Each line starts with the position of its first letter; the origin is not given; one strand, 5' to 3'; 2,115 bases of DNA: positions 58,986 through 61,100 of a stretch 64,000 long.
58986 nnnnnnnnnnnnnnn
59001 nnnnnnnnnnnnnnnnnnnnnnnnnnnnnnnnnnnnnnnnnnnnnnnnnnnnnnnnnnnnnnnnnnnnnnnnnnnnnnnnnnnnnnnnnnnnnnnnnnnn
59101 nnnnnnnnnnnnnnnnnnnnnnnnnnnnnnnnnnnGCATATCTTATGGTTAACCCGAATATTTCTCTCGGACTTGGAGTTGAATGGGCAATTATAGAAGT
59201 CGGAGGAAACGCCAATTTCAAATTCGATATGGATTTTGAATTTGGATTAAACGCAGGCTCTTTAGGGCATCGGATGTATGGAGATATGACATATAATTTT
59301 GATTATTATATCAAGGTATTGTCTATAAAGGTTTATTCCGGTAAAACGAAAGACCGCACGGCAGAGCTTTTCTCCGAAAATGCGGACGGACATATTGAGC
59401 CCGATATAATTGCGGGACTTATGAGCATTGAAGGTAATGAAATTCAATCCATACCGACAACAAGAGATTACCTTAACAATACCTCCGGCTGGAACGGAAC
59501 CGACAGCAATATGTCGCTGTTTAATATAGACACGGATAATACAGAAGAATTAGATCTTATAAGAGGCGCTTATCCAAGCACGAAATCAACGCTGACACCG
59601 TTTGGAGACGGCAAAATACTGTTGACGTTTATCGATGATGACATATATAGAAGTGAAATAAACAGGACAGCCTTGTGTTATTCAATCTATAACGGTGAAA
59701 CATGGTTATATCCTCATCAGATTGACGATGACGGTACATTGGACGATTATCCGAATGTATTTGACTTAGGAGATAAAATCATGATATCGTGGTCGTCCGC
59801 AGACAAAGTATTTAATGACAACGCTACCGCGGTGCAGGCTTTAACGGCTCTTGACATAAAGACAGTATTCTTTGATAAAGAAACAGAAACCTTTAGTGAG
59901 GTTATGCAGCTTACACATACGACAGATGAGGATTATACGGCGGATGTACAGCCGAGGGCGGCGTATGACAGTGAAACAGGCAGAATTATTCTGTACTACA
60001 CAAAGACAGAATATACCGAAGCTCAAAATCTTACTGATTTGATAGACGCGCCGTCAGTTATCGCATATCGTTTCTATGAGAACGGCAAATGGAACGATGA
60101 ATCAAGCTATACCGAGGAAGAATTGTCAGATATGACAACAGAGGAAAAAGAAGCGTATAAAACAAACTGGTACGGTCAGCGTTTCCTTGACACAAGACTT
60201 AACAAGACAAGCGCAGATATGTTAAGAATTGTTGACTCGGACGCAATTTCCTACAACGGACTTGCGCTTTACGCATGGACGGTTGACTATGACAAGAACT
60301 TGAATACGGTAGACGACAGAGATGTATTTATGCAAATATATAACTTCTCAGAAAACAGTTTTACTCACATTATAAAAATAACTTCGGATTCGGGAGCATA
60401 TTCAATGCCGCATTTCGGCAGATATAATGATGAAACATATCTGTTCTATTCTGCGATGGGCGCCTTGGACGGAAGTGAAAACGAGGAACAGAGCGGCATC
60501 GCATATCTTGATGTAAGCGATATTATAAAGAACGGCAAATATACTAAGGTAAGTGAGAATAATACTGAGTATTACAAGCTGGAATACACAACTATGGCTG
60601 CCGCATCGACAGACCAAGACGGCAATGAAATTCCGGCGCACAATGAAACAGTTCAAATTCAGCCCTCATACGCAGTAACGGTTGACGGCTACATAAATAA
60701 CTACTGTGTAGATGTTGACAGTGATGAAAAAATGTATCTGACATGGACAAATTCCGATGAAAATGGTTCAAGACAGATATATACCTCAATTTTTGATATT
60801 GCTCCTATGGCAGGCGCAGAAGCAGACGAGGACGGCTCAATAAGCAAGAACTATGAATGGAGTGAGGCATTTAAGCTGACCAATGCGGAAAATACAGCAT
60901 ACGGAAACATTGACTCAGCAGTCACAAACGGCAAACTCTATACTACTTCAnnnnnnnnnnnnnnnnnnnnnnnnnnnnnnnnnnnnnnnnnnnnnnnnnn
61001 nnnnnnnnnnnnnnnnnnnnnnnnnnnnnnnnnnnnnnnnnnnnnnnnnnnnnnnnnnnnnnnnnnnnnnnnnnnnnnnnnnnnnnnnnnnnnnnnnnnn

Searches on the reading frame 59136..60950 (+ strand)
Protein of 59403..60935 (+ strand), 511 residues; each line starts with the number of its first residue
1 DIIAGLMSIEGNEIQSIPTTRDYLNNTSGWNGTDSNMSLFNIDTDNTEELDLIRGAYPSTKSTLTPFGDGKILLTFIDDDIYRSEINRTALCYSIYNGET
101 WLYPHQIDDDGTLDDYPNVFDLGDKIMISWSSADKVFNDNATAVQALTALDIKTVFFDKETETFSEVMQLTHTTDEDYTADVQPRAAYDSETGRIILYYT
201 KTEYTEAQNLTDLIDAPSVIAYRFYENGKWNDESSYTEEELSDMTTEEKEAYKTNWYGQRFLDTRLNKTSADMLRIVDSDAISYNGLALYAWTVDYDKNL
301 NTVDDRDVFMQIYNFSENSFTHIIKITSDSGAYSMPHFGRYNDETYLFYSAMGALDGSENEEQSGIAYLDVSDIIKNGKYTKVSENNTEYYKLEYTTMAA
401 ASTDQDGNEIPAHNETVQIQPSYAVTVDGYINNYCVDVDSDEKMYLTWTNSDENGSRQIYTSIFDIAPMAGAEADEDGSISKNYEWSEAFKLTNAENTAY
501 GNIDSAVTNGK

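Call 26: search_protein_families(library=pfam, proteins=[window:59136-60635:+], max_evalue=10)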
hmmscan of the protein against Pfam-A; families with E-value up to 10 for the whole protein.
window:59136-60635:+ (500 aa): 0 families

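Call 37: find_homologous_proteins(query=window:59403-60935:+, max_evalue=0.00001)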
Query window:59403-60935:+ (511 aa): 7 proteins with E <= 0.00001 among 7956 candidates.
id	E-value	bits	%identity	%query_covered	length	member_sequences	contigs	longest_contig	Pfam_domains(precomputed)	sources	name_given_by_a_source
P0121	3.4e-94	335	53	60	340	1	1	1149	-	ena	-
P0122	9.6e-78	280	48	61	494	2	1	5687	-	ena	-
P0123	4.7e-68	248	43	69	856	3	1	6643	PF07705.18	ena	-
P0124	4.4e-64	235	45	63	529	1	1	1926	PF09479.17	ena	-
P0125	6.1e-59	218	45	56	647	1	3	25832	-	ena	-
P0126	6.6e-57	212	48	45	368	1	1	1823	-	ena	-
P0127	2.7e-21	94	32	45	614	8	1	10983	-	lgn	-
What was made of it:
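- Tried and rejected: The homologue search with the propeller segment returned only 7 fragments (call 37), so the AlphaFold2 alignment was shallow.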

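Call 49: predict_structure(alignment_id=A2)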
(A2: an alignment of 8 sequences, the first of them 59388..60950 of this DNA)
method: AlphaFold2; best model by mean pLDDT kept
length: 521 residues; sequences in the alignment: 8
mean_pLDDT: 74.0   pTM: 0.78
mean pLDDT of the five models: 74.0, 70.6, 69.2, 68.5, 44.5
residues with pLDDT >= 90: 72; 70-90: 301; 50-70: 78; < 50: 70
segments of 3 or more residues with pLDDT < 50: 1-47, 61-64, 362-364, 472-487
pLDDT, mean of each block of 10 residues (from residue 1): 25 31 32 29 47 64 64 89 80 86 85 86 87 89 82 86 94 79 70 90 84 71 85 82 79 78 78 74 86 90 67 91 88 82 85 78 61 83 79 81 66 69 78 79 81 76 81 42 48 80 68 85 75
secondary structure, 60 per line:
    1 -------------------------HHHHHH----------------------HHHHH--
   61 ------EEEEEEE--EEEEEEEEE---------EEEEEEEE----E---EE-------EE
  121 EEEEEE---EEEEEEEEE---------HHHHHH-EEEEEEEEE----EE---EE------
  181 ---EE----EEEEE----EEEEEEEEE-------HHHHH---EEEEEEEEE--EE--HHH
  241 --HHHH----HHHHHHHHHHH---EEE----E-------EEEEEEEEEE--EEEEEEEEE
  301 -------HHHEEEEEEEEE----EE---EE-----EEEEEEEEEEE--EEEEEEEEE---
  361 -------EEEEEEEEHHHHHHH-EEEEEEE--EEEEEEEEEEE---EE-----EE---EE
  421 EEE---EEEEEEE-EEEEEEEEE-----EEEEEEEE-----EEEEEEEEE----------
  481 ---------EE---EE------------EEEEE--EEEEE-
elements in order: H26-31 H54-58 E67-73 E76-84 E94-101 E119-126 E130-138 H148-153 E155-163 E190-194 E199-207 H215-219 E223-231 H243-246 H251-261 E265-267 E280-289 E292-300 E311-319 E336-346 E349-357 E368-375 H376-382 E384-390 E393-403 E419-423 E427-433 E435-443 E449-456 E462-470 E509-513 E516-520
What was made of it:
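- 59523..60950 (+): Central beta-propeller domain of the giant (about aa 1530-2005). It is the only non-generic region conserved across all giant classes, at about 30% identity. AlphaFold2 model pLDDT 74, pTM 0.78 (call 49).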

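Call 51: fold_search(model_id=the predicted structure, library=pdb)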
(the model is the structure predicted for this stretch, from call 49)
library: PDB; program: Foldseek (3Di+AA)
matches with E <= 10: 940; with E <= 0.001: 367
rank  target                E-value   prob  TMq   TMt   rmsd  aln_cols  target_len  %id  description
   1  7fh8                  1.6e-08  1.00  0.45  0.37   9.3       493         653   10  Friedel-Crafts alkylation enzyme CylK mutant H391A (released 2022-02-16)
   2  7roo                  3.2e-08  1.00  0.47  0.39   8.3       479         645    9  Crystal structure of Friedel-Crafts alkylating enzyme CylK from Cylindospermum licheniforme with bromide (released 2022-03-23)
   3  7zao_A                4.1e-08  1.00  0.35  0.41  14.6       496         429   12  Structure of BPP43_05035 of Brachyspira pilosicoli (released 2023-10-11)
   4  1mz6                  6.3e-08  1.00  0.36  0.31   8.7       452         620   12  Trypanosoma rangeli sialidase in complex with the inhibitor DANA (released 2002-10-16)
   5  5tsp_A                6.3e-08  1.00  0.37  0.41  11.4       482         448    9  Crystal structure of the catalytic domain of Clostridium perfringens neuraminidase (NanI) in complex with a CHES (released 2017-03-29)
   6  8t26                  8.6e-08  1.00  0.38  0.39   8.6       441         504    8  Crystal Structure of Porphyromonas gingivalis Sialidase (PG_0352) D219A mutant bound to 3'-Sialyllactose (only Neu5Ac vi (released 2023-10-04)
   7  8u5o                  8.6e-08  1.00  0.36  0.40  11.6       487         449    9  The structure of the catalytic domain of NanI sialdase in complex with Neu5Gc (released 2024-09-04)
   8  8u2a                  8.6e-08  1.00  0.36  0.41  11.2       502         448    9  Crystal structure of NanI in complex with Neu5,9Ac (released 2024-09-04)
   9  1n1s                  1.2e-07  1.00  0.37  0.31  10.3       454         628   10  Trypanosoma rangeli sialidase (released 2003-01-07)
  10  8um0_A                1.6e-07  1.00  0.37  0.50   9.4       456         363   11  The structure of NanH in complex with Neu5,7,9Ac(2,6)-LAcNAc (released 2024-09-04)
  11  8t1z                  1.7e-07  1.00  0.38  0.39   8.1       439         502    9  Crystal Structure of Porphyromonas gingivalis Sialidase (PG_0352) Bound to Neu5Ac (NANA) (released 2023-10-04)
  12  2w20_B                1.8e-07  1.00  0.36  0.39  11.5       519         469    7  Structure of the catalytic domain of the native NanA sialidase from Streptococcus pneumoniae (released 2008-12-23)
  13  9dku_A                2.0e-07  1.00  0.36  0.48  12.3       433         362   10  NanH sialidase from C. perfringens in complex with Sialyl LacNAc (released 2025-09-17)
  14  5mui_A                2.0e-07  1.00  0.29  0.39  11.1       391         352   11  Glycoside hydrolase BT_0996 (released 2017-03-22)
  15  1wcs                  2.1e-07  1.00  0.36  0.31   9.3       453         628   10  A mutant of Trypanosoma rangeli sialidase displaying trans-sialidase activity (released 2004-12-15)
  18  2a75                  3.0e-07  1.00  0.36  0.30   9.1       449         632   11  Trypanosoma rangeli Sialidase In Complex With 2,3- Difluorosialic Acid (Covalent Intermediate) (released 2005-11-22)
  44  2ags                  1.3e-06  1.00  0.36  0.31   9.7       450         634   11  Trypanosoma rangeli Sialidase in Complex with 2-Keto-3-deoxy-D-glycero-D-galacto-2,3-difluoro-nononic acid (2,3-difluoro (released 2005-11-22)
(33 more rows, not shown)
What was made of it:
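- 59523..60950 (+): Foldseek hits to sialidase and CylK propellers, TM 0.35-0.47 (call 51).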
